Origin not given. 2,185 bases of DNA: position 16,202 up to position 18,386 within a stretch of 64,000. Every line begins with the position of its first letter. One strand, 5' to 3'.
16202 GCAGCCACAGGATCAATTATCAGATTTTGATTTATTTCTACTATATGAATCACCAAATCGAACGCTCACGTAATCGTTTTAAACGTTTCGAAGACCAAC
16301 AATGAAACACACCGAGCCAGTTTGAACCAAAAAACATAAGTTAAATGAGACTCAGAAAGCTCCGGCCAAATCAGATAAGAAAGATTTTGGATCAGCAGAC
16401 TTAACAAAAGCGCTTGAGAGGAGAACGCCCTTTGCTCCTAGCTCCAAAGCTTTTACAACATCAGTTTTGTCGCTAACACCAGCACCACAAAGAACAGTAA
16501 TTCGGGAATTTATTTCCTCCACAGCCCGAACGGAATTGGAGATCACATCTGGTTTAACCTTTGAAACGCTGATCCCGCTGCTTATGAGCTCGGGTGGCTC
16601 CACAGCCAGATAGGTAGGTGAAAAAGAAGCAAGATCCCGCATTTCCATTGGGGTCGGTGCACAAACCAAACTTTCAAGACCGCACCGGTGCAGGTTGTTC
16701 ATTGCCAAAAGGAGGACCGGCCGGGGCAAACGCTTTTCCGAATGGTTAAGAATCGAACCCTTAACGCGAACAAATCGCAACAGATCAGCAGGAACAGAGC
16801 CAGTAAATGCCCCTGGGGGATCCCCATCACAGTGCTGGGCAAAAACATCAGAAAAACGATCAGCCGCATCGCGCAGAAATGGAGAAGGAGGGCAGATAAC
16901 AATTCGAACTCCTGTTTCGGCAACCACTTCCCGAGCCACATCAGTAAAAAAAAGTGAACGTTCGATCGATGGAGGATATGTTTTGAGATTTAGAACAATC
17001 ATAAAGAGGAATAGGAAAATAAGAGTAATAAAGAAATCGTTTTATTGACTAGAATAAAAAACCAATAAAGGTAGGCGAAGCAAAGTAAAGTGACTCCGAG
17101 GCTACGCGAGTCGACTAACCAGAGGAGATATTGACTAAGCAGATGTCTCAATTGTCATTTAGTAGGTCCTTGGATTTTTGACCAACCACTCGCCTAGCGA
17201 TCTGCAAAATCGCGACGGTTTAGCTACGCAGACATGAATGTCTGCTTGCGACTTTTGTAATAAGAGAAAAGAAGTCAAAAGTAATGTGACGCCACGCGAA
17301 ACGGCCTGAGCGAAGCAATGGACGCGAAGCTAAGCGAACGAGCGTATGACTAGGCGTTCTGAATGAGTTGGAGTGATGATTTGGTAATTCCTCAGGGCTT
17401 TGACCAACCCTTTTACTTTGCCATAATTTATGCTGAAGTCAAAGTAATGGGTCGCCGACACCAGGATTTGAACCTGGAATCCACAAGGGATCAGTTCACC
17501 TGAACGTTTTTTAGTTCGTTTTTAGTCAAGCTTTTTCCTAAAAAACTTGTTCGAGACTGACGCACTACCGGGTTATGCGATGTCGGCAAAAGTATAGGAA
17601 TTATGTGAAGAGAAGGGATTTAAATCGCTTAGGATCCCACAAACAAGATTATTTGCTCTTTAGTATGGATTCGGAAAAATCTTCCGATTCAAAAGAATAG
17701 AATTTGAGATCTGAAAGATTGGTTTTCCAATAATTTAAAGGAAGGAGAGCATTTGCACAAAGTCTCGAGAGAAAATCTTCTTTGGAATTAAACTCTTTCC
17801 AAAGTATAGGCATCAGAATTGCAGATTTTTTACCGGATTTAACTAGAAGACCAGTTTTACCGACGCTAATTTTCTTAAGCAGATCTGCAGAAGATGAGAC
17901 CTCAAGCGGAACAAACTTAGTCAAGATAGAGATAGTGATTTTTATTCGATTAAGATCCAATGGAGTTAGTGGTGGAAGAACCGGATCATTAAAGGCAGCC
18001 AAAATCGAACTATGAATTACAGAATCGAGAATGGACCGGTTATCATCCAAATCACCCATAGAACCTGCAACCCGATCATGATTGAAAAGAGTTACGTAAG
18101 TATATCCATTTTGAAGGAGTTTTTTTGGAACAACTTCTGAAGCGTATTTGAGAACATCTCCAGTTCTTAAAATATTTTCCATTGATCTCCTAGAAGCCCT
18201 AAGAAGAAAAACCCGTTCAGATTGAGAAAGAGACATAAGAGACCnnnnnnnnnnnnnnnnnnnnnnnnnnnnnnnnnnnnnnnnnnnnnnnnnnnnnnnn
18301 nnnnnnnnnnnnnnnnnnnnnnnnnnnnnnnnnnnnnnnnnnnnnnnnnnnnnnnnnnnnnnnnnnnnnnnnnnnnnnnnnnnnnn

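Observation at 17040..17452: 400-nt hairpin-rich non-coding region between tRNA-Ser and a GC-rich tpiA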

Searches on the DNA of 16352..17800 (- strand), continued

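Call 84: search_with_rna_model(model_id=R1, sources=[window, L001, L003, L006, L008, L022, L023, L025, L026, L027, L055], max_evalue=10, show_alignments=8)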
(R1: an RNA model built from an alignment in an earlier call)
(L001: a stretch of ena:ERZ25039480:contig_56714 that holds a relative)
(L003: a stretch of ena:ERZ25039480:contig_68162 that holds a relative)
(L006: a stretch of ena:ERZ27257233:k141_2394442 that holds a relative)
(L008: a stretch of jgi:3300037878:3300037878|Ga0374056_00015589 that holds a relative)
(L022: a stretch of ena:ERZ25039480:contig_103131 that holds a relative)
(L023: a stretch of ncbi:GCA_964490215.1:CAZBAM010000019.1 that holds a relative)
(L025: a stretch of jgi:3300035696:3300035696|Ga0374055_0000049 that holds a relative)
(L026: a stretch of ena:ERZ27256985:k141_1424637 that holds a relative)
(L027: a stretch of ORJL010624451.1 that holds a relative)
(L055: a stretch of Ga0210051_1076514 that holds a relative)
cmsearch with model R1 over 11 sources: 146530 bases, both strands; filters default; matches with E-value up to 10: 6.
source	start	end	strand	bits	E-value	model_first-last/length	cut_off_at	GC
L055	322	390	-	84.7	4.8e-18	1-71/71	no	0.36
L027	4558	4630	-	83.1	1.2e-17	1-71/71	no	0.37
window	17385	17452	-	78.8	1.4e-16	1-71/71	no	0.38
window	15309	15393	-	26.6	0.0012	1-71/71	no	0.51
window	17219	17290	-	20.2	0.047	1-71/71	no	0.36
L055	342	429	+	12.7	3.4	1-71/71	no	0.4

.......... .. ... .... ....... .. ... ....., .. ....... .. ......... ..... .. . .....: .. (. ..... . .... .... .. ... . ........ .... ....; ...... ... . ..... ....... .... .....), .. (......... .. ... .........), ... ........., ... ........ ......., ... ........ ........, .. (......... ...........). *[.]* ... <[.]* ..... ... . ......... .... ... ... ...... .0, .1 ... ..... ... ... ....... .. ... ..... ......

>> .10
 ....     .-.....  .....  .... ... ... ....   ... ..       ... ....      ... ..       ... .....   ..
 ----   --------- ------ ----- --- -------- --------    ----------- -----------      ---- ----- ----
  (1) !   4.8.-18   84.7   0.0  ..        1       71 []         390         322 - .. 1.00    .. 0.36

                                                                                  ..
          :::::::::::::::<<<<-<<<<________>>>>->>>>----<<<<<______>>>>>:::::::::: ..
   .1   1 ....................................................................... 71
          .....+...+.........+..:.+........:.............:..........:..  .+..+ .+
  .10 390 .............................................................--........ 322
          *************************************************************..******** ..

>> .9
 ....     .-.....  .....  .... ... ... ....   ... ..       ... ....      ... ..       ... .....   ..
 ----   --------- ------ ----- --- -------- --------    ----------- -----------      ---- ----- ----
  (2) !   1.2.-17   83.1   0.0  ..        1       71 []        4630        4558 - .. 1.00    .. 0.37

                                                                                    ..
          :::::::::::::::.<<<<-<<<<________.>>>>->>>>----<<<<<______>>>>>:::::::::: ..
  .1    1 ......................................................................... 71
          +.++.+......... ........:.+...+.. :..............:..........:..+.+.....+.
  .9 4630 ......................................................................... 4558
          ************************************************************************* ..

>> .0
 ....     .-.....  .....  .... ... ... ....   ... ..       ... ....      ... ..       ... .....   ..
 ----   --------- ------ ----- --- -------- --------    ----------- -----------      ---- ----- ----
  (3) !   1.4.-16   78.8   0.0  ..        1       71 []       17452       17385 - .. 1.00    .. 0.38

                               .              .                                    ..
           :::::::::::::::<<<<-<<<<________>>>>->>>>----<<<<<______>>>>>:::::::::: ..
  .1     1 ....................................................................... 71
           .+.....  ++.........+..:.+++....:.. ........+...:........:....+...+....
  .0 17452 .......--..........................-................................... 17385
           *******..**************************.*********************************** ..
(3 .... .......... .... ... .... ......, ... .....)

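Call 89: search_with_rna_model(model_id=R1, sources=[L088, L089, L090, L091, L092], max_evalue=1, show_alignments=0)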
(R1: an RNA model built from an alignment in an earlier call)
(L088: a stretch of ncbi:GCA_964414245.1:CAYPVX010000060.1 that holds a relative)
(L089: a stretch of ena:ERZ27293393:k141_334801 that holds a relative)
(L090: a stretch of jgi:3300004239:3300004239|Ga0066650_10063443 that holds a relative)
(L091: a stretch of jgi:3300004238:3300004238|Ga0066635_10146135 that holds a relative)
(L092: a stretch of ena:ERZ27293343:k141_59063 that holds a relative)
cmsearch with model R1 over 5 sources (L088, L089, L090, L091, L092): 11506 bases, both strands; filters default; matches with E-value up to 1: 6.
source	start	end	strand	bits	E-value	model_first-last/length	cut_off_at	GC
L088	266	334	-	84.7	3.7e-19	1-71/71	no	0.36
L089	322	390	-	84.7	3.7e-19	1-71/71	no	0.36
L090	271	339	-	84.7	3.7e-19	1-71/71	no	0.36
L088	286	373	+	12.7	0.27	1-71/71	no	0.4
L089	342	429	+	12.7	0.27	1-71/71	no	0.4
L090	291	378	+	12.7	0.27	1-71/71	no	0.4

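Call 94: search_with_rna_model(model_id=R1, sources=[L094, L095, L096, L097, L098], max_evalue=10, show_alignments=6)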
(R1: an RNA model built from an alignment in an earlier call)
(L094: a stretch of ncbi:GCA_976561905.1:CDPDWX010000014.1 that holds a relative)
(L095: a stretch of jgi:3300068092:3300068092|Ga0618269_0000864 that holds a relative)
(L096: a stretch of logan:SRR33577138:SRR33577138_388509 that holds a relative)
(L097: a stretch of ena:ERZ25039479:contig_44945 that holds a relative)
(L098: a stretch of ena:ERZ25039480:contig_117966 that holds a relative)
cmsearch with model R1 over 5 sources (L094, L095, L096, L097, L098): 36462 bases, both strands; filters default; matches with E-value up to 10: 2.
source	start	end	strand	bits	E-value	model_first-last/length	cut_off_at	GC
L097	2933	2991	-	11.1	2.1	1-71/71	no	0.37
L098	2933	2991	-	11.1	2.1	1-71/71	no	0.37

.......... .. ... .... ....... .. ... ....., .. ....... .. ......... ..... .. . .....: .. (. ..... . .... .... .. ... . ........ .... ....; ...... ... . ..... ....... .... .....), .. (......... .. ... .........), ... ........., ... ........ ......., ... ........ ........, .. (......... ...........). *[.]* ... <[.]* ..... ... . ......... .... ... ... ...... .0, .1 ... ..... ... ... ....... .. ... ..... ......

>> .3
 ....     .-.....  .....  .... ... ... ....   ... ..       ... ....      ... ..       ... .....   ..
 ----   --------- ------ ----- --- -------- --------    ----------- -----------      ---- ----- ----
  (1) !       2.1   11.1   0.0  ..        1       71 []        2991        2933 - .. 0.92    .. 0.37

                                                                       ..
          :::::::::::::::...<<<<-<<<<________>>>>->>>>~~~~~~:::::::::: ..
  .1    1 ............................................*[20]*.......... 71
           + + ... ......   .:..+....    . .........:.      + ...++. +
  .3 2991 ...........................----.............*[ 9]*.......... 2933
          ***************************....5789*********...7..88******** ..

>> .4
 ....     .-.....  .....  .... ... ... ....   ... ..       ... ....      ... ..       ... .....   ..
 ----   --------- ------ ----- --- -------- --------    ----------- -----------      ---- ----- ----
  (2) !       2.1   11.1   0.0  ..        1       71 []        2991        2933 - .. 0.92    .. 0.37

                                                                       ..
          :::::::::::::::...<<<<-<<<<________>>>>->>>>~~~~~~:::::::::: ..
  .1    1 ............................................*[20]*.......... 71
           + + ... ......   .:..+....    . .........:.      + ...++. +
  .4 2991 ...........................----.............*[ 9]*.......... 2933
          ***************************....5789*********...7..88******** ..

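Call 103: search_with_rna_model(model_id=R1, sources=[window, L027, L055], max_evalue=0.1, make_alignment=true)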
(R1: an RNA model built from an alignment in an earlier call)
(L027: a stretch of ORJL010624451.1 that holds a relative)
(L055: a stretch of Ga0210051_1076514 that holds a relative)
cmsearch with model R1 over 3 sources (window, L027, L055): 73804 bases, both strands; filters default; matches with E-value up to 0.1: 5.
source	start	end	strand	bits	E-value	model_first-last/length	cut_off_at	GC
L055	322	390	-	84.7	2.4e-18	1-71/71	no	0.36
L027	4558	4630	-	83.1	5.8e-18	1-71/71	no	0.37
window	17385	17452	-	78.8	7e-17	1-71/71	no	0.38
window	15309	15393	-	26.6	0.00061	1-71/71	no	0.51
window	17219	17290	-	20.2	0.024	1-71/71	no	0.36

Alignment A5: 5 matches aligned to the model, 111 columns, each read 5' to 3' on its own strand. Consensus structure (alignment columns), stored with it:
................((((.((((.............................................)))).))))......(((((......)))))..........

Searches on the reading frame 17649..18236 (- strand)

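Call 8: search_protein_families(library=pfam, proteins=[window:17649-18236:-])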
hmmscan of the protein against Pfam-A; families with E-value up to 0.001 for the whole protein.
window:17649-18236:- (195 aa): 1 family
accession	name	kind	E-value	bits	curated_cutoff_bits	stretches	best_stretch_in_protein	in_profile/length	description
PF01871.22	AMMECR1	-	6.7e-26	91.2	25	1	13-186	2-167/168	AMMECR1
